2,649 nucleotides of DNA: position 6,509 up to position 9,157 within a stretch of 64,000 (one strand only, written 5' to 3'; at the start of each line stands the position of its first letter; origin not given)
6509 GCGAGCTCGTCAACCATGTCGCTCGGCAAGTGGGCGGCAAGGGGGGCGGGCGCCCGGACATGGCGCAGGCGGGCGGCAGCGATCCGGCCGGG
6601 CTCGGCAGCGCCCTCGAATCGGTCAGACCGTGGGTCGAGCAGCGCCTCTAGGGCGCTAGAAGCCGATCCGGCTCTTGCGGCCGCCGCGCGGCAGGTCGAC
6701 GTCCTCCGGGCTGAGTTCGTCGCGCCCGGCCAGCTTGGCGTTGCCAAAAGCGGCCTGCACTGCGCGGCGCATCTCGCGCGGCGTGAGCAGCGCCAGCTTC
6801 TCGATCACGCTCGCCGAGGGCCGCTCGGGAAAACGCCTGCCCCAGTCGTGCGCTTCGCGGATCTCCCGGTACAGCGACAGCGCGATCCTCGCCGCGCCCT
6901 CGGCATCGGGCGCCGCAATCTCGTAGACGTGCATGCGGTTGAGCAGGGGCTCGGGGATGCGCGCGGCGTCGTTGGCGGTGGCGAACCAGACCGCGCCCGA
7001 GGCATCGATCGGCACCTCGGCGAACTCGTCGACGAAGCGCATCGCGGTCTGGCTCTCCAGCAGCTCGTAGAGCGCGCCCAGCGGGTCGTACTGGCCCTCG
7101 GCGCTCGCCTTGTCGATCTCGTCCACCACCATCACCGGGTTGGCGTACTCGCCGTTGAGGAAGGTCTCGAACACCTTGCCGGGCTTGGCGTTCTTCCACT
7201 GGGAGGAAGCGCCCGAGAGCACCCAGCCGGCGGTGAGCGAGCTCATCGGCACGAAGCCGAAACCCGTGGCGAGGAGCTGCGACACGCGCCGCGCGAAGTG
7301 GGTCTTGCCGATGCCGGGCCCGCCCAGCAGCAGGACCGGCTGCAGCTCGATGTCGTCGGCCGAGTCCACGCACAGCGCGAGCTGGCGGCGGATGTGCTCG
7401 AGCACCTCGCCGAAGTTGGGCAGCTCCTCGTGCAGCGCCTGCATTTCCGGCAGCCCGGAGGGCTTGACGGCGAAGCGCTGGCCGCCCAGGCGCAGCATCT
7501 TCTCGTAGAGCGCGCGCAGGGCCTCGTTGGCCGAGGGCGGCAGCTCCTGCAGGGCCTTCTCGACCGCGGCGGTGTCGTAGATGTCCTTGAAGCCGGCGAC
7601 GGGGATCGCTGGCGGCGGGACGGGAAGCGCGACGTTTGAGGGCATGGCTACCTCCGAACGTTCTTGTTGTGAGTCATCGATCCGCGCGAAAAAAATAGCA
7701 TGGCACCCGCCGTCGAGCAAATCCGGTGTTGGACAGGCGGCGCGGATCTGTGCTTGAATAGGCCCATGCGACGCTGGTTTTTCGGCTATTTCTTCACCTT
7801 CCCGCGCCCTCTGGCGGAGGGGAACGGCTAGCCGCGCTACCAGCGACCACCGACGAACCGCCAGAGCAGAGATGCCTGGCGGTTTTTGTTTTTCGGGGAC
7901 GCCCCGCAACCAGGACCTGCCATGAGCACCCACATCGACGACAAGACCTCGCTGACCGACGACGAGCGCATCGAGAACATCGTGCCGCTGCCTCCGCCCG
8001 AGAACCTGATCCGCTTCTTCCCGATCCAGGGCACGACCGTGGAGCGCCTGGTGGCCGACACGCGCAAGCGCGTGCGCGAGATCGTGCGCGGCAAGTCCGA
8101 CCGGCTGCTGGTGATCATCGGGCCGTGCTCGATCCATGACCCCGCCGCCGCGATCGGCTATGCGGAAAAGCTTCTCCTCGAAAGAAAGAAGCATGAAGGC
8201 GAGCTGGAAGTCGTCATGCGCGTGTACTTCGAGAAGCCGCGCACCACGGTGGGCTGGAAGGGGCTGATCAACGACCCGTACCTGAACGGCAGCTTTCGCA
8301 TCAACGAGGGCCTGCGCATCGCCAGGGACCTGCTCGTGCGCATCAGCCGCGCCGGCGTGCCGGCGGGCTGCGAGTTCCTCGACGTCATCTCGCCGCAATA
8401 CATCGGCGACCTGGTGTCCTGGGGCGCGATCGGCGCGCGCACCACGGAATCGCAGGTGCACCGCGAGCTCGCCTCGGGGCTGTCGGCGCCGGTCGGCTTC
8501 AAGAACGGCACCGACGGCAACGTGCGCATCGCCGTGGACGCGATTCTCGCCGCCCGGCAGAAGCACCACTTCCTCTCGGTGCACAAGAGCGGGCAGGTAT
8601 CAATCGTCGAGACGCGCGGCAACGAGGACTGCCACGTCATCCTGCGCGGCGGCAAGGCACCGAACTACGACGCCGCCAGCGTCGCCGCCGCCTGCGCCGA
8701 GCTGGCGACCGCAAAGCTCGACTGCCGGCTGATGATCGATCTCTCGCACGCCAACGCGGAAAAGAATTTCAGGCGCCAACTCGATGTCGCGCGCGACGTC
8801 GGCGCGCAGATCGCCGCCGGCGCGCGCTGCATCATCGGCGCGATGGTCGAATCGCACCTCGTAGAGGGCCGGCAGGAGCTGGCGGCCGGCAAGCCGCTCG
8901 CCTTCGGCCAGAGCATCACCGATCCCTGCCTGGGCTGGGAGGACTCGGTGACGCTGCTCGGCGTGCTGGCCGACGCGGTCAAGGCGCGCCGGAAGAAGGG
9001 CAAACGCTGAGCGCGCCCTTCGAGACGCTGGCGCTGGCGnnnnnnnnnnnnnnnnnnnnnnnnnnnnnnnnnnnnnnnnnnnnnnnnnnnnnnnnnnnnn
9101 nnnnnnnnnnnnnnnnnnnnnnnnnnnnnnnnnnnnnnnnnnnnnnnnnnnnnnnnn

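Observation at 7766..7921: Aromatic-amino-acid leader peptide and terminator/antiterminator upstream of DAHP synthase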

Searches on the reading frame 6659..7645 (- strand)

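Call 12: search_protein_families(library=ncbifam, proteins=[window:6659-7645:-])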
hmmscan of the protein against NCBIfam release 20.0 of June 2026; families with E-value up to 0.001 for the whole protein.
window:6659-7645:- (329 aa): 2 families
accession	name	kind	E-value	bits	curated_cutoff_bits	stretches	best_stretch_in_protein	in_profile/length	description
TIGR00763.1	lon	equivalog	1.8e-28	99.5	608.05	1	104-255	356-507/795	endopeptidase La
NF008053.0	PRK10787.1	equivalog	6.3e-17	60.9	891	1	101-244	348-491/784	endopeptidase La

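Call 60: search_protein_families(library=pfam, proteins=[window:6659-7645:-], max_evalue=0.01)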
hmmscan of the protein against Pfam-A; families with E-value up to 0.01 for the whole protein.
window:6659-7645:- (329 aa): 7 families
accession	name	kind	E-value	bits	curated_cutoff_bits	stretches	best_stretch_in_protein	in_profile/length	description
PF00004.35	AAA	-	4.2e-11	43.8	21.2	1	104-239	1-124/131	ATPase family associated with various cellular activities (AAA)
PF13191.12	AAA_16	-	2.5e-05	25.3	32.6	1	85-131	8-55/167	AAA ATPase domain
PF07728.20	AAA_5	-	9.6e-05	22.8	22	1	103-228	1-125/139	AAA domain (dynein-related subfamily)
PF05729.18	NACHT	-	0.00077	19.8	26.7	1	103-128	2-27/167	NACHT domain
PF13401.12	AAA_22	-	0.0022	18.8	27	0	104-183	8-98/130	AAA domain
PF07726.17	AAA_3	-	0.0073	16.6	27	0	104-193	2-87/131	ATPase family associated with various cellular activities (AAA)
PF13245.12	AAA_19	-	0.0078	16.8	25.1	0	100-126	10-36/134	AAA domain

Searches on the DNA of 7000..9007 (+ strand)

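Call 7: search_rna_families(source=window, start=7000, end=8500, threshold=evalue, max_evalue=10, show_alignments=3)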
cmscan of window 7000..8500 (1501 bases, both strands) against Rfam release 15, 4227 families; matches with E-value up to 10: 2.
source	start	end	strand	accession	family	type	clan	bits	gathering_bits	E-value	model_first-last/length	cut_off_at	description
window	8266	8320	+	RF01782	ASpks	Gene; antisense;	-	17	52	3.6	1-75/75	no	ASpks TB sRNA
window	7851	7931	-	RF02985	ftsZ-DE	Gene; sRNA;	-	15.5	72.2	6.1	1-69/69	no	ftsZ-DE RNA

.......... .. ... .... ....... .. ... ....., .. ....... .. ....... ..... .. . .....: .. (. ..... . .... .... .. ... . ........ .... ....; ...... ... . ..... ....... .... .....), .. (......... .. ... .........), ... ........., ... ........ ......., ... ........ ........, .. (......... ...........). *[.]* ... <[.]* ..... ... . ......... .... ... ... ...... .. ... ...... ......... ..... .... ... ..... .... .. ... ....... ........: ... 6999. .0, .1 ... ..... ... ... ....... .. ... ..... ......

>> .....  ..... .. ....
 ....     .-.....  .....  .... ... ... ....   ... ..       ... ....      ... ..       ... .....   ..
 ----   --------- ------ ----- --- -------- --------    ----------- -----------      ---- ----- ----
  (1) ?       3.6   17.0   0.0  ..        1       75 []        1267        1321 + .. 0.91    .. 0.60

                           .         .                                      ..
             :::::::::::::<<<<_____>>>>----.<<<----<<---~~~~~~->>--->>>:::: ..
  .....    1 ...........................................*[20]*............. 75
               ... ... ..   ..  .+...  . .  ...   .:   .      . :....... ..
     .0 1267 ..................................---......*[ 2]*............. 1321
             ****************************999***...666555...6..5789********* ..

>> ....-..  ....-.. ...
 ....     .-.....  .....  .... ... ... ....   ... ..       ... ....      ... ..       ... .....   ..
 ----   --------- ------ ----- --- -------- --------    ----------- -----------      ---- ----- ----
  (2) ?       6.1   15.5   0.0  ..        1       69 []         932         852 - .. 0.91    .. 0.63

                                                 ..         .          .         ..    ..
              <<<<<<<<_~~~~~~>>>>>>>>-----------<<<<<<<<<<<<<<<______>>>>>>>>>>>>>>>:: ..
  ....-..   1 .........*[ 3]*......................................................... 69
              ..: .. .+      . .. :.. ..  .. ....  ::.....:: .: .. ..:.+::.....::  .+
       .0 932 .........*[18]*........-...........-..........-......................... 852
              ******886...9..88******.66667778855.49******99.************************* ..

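Call 59: search_rna_families(sources=[L034, L038, L045, L040, L052, L032, L051, L079, L065, L019, L001, L061], threshold=evalue, max_evalue=1)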
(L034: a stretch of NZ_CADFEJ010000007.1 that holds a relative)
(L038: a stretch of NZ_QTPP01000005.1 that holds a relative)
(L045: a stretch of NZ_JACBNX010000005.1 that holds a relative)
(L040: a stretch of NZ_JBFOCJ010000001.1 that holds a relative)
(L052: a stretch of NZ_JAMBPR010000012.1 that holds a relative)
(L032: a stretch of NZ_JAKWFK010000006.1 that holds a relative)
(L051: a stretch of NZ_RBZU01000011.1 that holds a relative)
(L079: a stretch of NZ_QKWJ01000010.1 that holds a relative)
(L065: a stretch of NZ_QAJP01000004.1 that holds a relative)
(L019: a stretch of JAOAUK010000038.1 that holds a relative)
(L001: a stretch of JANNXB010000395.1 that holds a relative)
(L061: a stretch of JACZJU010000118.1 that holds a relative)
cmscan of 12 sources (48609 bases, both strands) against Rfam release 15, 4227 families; matches with E-value up to 1: 2.
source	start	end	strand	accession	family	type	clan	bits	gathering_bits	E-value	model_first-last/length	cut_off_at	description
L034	1099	1208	-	RF02397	sau-5971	Gene; sRNA;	-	32.3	90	0.075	1-96/96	no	Staphylococcus sRNA sau-5971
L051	474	550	+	RF01861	TB9Cs1H1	Gene; snRNA; snoRNA; HACA-box;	-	27.5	55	0.16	1-63/63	no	Trypanosomatid snoRNA TB9Cs1H1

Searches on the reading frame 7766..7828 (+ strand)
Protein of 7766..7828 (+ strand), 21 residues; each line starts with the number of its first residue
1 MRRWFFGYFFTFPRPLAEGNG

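Call 21: search_protein_families(library=ncbifam, proteins=[window:7766-7828:+], max_evalue=10)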
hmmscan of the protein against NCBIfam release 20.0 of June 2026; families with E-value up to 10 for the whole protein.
seq(21 aa): 0 families

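Call 22: search_protein_families(library=pfam, proteins=[window:7766-7828:+], max_evalue=10)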
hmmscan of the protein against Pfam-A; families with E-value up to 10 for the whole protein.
seq(21 aa): 0 families

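Call 33: list_cluster_members(proteins=[window:7766-7828:+, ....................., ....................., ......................, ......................, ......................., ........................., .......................])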
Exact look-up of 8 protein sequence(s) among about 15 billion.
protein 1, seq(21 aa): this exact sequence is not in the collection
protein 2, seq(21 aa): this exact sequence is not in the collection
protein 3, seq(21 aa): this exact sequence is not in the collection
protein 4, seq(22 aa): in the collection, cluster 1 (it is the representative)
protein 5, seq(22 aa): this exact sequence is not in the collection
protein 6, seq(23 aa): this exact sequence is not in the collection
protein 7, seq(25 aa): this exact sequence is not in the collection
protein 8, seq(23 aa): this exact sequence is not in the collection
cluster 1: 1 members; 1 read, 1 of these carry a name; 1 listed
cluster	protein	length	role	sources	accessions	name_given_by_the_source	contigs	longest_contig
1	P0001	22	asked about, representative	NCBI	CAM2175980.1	hypothetical protein PSAC2689_20087 [Paraburkholderia sacchari]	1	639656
